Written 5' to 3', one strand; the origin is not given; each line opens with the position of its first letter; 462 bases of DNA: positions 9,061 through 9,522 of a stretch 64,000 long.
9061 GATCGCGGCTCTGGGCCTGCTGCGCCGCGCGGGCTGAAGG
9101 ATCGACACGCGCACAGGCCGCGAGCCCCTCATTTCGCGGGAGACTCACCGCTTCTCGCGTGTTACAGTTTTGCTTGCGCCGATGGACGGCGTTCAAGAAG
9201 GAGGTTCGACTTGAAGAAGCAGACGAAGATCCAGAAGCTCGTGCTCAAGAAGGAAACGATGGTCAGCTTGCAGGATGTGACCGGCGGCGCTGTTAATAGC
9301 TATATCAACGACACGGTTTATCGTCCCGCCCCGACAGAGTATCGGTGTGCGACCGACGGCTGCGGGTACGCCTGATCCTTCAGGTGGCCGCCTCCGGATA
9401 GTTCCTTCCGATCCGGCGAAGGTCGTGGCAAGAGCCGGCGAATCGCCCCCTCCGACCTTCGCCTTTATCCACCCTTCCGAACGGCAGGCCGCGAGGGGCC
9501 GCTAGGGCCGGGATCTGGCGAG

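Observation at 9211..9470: Precursor peptide A, founding member of a GG-leader peptide family, plus a conserved downstream hairpin module shared with a decayed copy at 6134-6340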

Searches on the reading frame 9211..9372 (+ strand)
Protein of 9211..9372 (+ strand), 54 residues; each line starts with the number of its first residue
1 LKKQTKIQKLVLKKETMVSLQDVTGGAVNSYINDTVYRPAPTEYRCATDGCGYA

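Call 7: search_protein_families(library=ncbifam, max_evalue=10, proteins=[window:9211-9372:+])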
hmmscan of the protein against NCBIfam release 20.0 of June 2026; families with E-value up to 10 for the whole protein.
seq(54 aa): 1 family
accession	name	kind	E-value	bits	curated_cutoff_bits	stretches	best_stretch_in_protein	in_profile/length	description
NF038153.1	lant_leader_L1a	domain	0.00062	19.9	22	1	1-22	1-23/32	class I lanthipeptide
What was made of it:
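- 9211..9375 (+): Peptide A coding sequence (54 aa plus stop), TTG start. Leader is 9211-9288 (26 aa, ends GG); core is 9289-9372 (28 aa). NF038153 scores 19.9 bits, E 6e-4 (call 7).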

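Call 8: search_protein_families(library=pfam, max_evalue=10, proteins=[window:9211-9372:+])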
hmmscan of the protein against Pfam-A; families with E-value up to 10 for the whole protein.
seq(54 aa): 1 family
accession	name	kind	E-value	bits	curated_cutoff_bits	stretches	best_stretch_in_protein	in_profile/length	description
PF18084.6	ARTD15_N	-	0.086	13.4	26.3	1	27-45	20-38/80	ARTD15 N-terminal domain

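Call 15: find_homologous_proteins(query=window:9211-9372:+, max_evalue=10)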
Query seq(54 aa) (54 aa): 10 proteins with E <= 10 among 10 candidates.
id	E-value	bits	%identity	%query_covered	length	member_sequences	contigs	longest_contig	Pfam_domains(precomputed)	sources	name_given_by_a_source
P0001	8.0e-29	114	100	100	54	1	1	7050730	-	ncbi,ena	-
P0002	1.5e-22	95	89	100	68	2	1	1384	-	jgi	jgi:hypothetical protein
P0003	4.9e-21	90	85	100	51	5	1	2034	-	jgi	jgi:hypothetical protein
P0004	6.7e-18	81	80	74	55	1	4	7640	-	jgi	jgi:hypothetical protein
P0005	4.3e-17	78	72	100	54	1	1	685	-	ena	-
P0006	6.4e-17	78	78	100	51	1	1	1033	-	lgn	-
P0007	1.0e-16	77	78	100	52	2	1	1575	-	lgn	-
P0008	1.0e-12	64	67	100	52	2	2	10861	-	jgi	jgi:hypothetical protein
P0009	1.0e-11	61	67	100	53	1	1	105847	-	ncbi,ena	-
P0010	2.0e-11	61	67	100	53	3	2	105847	-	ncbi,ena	-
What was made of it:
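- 9211..9375 (+): An identical 54-aa protein is on record (P0001, call 15).
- An identical 54-aa protein is on public record (call 15).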

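Call 17: list_cluster_members(proteins=[P0001, P0009, P0010, P0008, P0004])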
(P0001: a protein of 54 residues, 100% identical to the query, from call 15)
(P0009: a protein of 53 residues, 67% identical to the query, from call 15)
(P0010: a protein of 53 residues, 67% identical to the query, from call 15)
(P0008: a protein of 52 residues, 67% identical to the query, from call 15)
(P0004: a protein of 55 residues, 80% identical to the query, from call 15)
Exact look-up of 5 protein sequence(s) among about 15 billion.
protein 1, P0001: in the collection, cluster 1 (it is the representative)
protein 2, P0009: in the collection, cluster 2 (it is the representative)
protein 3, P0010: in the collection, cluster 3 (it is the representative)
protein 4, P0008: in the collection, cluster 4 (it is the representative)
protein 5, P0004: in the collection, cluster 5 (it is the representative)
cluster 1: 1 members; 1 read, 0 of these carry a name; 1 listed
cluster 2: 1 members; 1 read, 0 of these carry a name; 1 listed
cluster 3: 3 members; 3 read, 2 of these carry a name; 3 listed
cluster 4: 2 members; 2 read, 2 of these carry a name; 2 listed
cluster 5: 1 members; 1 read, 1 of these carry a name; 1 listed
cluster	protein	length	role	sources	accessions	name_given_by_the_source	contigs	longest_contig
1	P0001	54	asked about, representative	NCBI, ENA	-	-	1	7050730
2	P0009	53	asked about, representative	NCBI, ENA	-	-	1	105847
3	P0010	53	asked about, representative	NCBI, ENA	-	-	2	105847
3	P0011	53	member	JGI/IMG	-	hypothetical protein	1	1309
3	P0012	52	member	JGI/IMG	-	hypothetical protein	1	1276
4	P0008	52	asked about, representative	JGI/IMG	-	hypothetical protein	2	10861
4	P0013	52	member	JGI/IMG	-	hypothetical protein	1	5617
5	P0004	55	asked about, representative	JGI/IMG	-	hypothetical protein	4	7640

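Call 18: find_encoding_contigs(protein=P0001, flank=1000, max_places=3)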
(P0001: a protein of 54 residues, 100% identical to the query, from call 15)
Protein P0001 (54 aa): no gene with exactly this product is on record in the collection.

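Call 19: find_encoding_contigs(protein=P0009, flank=10000, max_places=4)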
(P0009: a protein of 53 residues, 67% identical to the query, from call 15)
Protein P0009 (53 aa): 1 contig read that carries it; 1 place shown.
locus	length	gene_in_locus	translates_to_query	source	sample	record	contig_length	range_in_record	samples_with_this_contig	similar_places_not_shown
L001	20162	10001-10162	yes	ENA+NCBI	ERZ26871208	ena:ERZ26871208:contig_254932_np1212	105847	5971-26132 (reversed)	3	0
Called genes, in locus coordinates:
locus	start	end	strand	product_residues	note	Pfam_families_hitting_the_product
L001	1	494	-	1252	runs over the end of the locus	PF13426:PAS_9, PF00989:PAS, PF08447:PAS_3, PF08448:PAS_4, PF00989:PAS, PF08448:PAS_4, PF00512:HisKA, PF02518:HATPase_c, +8 more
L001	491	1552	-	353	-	PF00072:Response_reg, PF13487:HD_5, PF01966:HD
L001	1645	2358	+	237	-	PF00072:Response_reg, PF00486:Trans_reg_C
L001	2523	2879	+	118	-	PF00072:Response_reg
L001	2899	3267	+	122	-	PF01627:Hpt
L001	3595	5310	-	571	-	PF04326:SLFN_AlbA_2, PF13749:HATPase_c_4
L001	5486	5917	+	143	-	-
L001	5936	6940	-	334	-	-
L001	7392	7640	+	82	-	-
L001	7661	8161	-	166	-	-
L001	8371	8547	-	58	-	-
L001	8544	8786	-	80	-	-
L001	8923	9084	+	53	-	-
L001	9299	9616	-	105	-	-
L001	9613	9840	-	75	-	PF04255:DUF433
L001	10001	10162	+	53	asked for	-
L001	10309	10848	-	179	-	-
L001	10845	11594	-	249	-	PF01738:DLH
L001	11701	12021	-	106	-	-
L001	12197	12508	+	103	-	PF01527:HTH_Tnp_1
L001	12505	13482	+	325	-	PF13276:HTH_21, PF00665:rve, PF13683:rve_3, PF13333:rve_2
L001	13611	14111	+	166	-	-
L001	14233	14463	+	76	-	-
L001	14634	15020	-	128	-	PF00903:Glyoxalase (weak), PF18029:Glyoxalase_6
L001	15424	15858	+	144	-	-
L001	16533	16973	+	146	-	PF13560:HTH_31 (weak), PF13443:HTH_26 (weak), PF01381:HTH_3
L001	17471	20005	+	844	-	PF01594:AI-2E_transport, PF02310:B12-binding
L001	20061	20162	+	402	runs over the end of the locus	PF13173:AAA_14, PF13635:DUF4143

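Call 20: find_encoding_contigs(protein=P0008, flank=10000, max_places=4)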
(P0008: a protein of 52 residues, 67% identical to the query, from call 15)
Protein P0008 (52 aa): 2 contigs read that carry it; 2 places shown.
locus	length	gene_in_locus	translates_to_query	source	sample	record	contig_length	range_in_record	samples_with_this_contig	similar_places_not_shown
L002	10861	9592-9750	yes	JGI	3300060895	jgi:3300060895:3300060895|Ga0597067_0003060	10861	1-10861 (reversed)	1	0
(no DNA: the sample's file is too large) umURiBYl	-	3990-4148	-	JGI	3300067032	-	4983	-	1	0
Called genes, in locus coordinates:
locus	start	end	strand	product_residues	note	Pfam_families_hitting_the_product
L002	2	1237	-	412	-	?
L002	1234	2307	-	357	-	PF00072:Response_reg, PF13487:HD_5, PF01966:HD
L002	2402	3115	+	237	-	PF00072:Response_reg, PF00486:Trans_reg_C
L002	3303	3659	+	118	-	PF00072:Response_reg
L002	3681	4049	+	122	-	PF01627:Hpt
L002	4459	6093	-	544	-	PF04326:SLFN_AlbA_2, PF13749:HATPase_c_4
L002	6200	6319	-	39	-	-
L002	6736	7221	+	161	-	-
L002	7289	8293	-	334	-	-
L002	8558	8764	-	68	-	PF04255:DUF433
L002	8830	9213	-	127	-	PF01850:PIN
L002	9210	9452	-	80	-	-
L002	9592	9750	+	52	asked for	-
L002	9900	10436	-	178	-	-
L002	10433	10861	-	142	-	?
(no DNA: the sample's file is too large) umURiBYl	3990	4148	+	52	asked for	-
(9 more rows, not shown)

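Call 30: find_related_loci(query=A2, collection=genome_contigs, flank=10000)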
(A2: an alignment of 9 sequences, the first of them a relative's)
Query A2 (54 aa) in genome_contigs; peptide patterns used: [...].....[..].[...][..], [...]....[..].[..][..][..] (x = any residue, [..] = any of these).
62 stretches matched a pattern; 3 encode a relative of the query (tblastn E <= 1e-3); 3 distinct loci.
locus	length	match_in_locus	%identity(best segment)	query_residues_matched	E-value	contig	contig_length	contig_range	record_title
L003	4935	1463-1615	58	1-54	7e-14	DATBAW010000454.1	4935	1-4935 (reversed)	MAG TPA_asm: Thermoanaerobaculia bacterium isolate SMAG_U5742 k141_3078997, whole genome shotgun sequence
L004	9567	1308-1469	39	1-51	4e-7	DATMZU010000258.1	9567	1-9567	MAG TPA_asm: Thermoanaerobaculia bacterium isolate SMAG_U11143 k141_3260218, whole genome shotgun sequence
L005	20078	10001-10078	58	6-26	2e-5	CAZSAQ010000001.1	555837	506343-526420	MAG TPA_asm: uncultured Chitinophagaceae bacterium isolate binchicken_co322_73 genome assembly, contig: NODE_6_length_55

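Call 35: search_protein_families(library=pfam, max_evalue=0.001, proteins=[L005:4028-7183:+, L005:7927-9039:-, L005:10271-12706:+, L005:12716-13849:+, L005:13860-15059:+, L005:15074-15997:+, L005:16005-19199:+, L003:1706-2980:+, L003:1412-2896:-, L003:2999-3775:-])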
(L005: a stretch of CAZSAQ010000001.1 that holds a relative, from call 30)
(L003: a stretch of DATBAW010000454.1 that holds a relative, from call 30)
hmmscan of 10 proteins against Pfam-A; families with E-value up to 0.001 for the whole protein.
L005:4028-7183:+ (1052 aa): 2 families
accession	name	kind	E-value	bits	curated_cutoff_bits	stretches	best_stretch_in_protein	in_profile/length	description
PF04738.18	Lant_dehydr_N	-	1.1e-85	288.6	28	1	65-703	2-642/649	Lantibiotic dehydratase, N terminus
PF14028.11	Lant_dehydr_C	-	6.6e-53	180.9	24.4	1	779-1038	1-254/255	Lantibiotic biosynthesis dehydratase C-term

L005:7927-9039:- (371 aa): 1 family
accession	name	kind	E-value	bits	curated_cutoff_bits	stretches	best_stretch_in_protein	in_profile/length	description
PF06580.19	His_kinase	-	8.5e-20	71.2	25.2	1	182-260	3-81/81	Histidine kinase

L005:10271-12706:+ (812 aa): 6 families
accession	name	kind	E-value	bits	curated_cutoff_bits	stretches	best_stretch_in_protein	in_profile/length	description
PF14905.12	OMP_b-brl_3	-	9.5e-66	223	27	1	380-784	2-406/408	Outer membrane protein beta-barrel family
PF13620.12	CarboxypepD_reg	-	3.5e-10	40.5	32.3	1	30-110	2-81/82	Carboxypeptidase regulatory-like domain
PF13715.12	CarbopepD_reg_2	-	1.4e-06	28.7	32.2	1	31-122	2-88/88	CarboxypepD_reg-like domain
PF07715.20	Plug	-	3.4e-05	24.7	23.9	1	141-226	15-107/107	TonB-dependent Receptor Plug Domain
PF17210.9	SdrD_B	-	0.0003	21.4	29.7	1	34-85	16-66/112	SdrD B-like domain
PF17802.7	SpaA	-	0.00032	21.2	23.1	1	35-82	8-57/91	Prealbumin-like fold domain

L005:12716-13849:+ (378 aa): 1 family
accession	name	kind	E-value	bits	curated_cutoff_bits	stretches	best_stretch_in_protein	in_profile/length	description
PF05147.19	LANC_like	-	4.1e-13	49.1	23.2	1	32-358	12-332/350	Lanthionine synthetase C-like protein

L005:13860-15059:+ (400 aa): 1 family
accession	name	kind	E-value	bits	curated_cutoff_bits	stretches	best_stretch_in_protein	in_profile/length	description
PF05147.19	LANC_like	-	5.1e-40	137.6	23.2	1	28-390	5-340/350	Lanthionine synthetase C-like protein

L005:15074-15997:+ (308 aa): 1 family
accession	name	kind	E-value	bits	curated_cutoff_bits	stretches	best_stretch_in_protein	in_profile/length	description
PF00296.26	Bac_luciferase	-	4.6e-18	66.1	27.9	1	24-245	22-241/314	Luciferase-like monooxygenase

L005:16005-19199:+ (1065 aa): 2 families
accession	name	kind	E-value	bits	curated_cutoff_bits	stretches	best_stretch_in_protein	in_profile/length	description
PF04738.18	Lant_dehydr_N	-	3.6e-123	412.5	28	1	39-706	2-648/649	Lantibiotic dehydratase, N terminus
PF14028.11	Lant_dehydr_C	-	1.9e-58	199.1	24.4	1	782-1049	1-255/255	Lantibiotic biosynthesis dehydratase C-term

L003:1706-2980:+ (425 aa): 1 family
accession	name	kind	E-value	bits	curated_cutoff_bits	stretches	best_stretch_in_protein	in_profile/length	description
PF00155.27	Aminotran_1_2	-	8.5e-28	98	19.7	1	42-402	5-346/361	Aminotransferase class I and II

L003:1412-2896:- (495 aa): 0 families

L003:2999-3775:- (259 aa): 0 families
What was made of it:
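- The same leader is LanBC-linked in L005 (call 35).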

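Call 38: find_related_loci(query=A2, collection=metagenome_contigs, flank=10000)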
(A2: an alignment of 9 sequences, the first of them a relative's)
Query A2 (54 aa) in metagenome_contigs; peptide patterns used: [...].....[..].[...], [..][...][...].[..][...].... (x = any residue, [..] = any of these).
410 stretches matched a pattern; 1 encode a relative of the query (tblastn E <= 1e-3); 1 distinct loci.
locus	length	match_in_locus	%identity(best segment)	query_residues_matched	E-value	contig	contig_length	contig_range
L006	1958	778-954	39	1-52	3e-7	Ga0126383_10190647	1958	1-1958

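Call 39: find_encoding_contigs(protein=P0004, flank=8000, max_places=4)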
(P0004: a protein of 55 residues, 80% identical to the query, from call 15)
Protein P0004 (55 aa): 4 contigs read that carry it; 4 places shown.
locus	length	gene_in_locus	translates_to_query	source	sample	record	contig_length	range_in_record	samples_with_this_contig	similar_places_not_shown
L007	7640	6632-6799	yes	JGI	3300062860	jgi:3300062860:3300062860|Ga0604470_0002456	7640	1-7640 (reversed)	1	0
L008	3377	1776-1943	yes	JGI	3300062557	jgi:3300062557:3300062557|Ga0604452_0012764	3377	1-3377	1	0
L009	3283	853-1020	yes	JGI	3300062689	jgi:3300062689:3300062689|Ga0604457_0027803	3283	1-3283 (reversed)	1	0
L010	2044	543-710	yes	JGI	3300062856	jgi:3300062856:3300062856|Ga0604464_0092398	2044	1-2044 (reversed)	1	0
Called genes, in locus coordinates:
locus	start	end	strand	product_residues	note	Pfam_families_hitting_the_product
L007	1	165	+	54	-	?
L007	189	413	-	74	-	-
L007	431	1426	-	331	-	PF00941:FAD_binding_5, PF03450:CO_deh_flav_C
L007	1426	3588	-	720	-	PF01315:Ald_Xan_dh_C, PF02738:MoCoBD_1, PF20256:MoCoBD_2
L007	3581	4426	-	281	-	PF00111:Fer2 (weak), PF13085:Fer2_3 (weak), PF01799:Fer2_2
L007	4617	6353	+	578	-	-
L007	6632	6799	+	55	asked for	-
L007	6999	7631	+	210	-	PF06736:TMEM175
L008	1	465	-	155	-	?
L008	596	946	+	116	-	-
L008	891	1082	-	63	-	-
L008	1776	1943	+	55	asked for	-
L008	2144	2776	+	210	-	PF06736:TMEM175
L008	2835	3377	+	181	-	?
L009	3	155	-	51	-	?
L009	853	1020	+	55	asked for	-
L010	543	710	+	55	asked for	-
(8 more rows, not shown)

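Call 40: find_encoding_contigs(protein=P0003, flank=3000, max_places=3)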
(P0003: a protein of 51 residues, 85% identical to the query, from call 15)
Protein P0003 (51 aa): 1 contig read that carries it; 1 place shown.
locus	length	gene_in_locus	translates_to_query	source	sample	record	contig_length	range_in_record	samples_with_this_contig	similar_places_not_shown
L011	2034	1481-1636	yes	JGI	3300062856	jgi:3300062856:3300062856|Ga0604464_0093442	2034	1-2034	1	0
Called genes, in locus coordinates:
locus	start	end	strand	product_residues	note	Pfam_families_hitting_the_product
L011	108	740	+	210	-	PF06736:TMEM175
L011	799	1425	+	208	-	PF13472:Lipase_GDSL_2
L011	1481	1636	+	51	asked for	-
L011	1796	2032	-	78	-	?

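Call 41: find_encoding_contigs(protein=P0002, flank=3000, max_places=3)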
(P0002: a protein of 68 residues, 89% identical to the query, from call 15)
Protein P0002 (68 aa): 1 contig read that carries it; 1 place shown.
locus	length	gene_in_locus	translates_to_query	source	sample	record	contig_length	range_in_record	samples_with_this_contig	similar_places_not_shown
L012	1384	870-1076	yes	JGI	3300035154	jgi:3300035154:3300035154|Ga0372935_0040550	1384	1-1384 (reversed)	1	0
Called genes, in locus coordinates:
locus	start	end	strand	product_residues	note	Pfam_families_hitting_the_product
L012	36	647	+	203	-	PF13186:SPASM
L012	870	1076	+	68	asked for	-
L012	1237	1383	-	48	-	?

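Call 44: search_protein_families(library=ncbifam, max_evalue=0.01, proteins=[L007:4617-6350:+])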
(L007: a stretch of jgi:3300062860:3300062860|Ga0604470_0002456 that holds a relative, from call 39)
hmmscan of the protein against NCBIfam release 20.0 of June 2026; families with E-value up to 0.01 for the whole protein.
L007:4617-6350:+ (578 aa): 0 families

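Call 64: search_protein_representatives(alignment_id=A2)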
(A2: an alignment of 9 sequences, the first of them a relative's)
Query: 9 sequences, 53 profile positions. Proteins with E-value up to 0.001 (for the whole library): 32; up to 1e-10: 8; up to 1e-30: 0. The best 32 are listed.
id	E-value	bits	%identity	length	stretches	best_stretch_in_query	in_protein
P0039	8.2e-25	102.7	-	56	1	1-53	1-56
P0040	1.7e-19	85.6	-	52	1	1-53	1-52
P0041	2.4e-19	85.2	-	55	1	1-53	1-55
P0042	2.0e-16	75.8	-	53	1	1-52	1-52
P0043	4.4e-13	65.1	-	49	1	2-53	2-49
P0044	5.7e-13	64.7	-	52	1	1-53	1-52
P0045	1.4e-12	63.5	-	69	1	1-50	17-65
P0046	9.9e-12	60.8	-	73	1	1-53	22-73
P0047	3.7e-09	52.5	-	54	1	1-50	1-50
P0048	8.2e-09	51.4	-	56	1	1-50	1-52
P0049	2.2e-08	50.1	-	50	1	2-51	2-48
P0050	5.2e-08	48.9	-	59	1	1-50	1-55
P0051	1.5e-07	47.3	-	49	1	6-50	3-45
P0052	1.1e-06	44.6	-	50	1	1-39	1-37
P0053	1.1e-06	44.6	-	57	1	3-50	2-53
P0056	2.3e-06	43.6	-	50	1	1-39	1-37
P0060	3.4e-05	39.8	-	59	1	1-45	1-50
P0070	9.2e-04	35.3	-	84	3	19-39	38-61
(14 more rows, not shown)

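Call 67: list_cluster_members(proteins=[P0039, P0041, P0045, P0046, P0047, P0050, P0052, P0056, P0060, P0070])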
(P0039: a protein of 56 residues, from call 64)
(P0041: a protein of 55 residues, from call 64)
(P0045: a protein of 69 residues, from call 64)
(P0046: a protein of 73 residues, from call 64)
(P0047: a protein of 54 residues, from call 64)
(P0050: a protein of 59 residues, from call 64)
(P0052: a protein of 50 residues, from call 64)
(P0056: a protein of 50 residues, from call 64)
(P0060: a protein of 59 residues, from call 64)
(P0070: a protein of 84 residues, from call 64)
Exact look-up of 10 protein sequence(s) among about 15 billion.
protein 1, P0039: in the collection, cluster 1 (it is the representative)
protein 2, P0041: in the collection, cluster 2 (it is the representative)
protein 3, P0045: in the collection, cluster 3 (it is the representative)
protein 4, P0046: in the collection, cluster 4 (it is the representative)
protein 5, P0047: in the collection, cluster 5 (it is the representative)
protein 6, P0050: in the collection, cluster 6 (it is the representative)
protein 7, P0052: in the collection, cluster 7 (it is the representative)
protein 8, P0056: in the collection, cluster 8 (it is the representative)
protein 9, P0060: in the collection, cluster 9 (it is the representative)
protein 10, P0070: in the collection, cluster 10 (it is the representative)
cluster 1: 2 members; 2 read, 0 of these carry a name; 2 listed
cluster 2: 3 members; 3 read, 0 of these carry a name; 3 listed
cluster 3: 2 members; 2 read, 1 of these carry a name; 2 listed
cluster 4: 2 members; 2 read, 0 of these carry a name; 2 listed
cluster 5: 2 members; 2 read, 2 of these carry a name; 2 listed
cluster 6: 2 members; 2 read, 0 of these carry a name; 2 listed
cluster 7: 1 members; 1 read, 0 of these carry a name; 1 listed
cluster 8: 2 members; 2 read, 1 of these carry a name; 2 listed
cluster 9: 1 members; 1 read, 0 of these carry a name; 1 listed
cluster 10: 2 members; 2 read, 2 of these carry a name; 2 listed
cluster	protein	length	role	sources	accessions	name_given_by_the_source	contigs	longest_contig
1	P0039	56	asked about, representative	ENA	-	-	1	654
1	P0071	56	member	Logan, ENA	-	-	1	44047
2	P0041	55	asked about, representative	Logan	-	-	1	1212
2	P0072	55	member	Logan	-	-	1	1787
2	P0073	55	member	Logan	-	-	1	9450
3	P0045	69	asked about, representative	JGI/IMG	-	hypothetical protein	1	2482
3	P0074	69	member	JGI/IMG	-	-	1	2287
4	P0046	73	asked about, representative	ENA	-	-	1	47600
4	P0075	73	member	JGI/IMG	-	-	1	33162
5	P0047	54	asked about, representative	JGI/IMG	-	hypothetical protein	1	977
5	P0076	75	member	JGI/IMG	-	hypothetical protein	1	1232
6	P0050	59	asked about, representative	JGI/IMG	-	-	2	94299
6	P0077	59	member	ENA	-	-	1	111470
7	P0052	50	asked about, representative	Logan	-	-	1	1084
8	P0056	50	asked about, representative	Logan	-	-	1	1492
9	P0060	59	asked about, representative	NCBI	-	-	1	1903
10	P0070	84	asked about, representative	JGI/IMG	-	hypothetical protein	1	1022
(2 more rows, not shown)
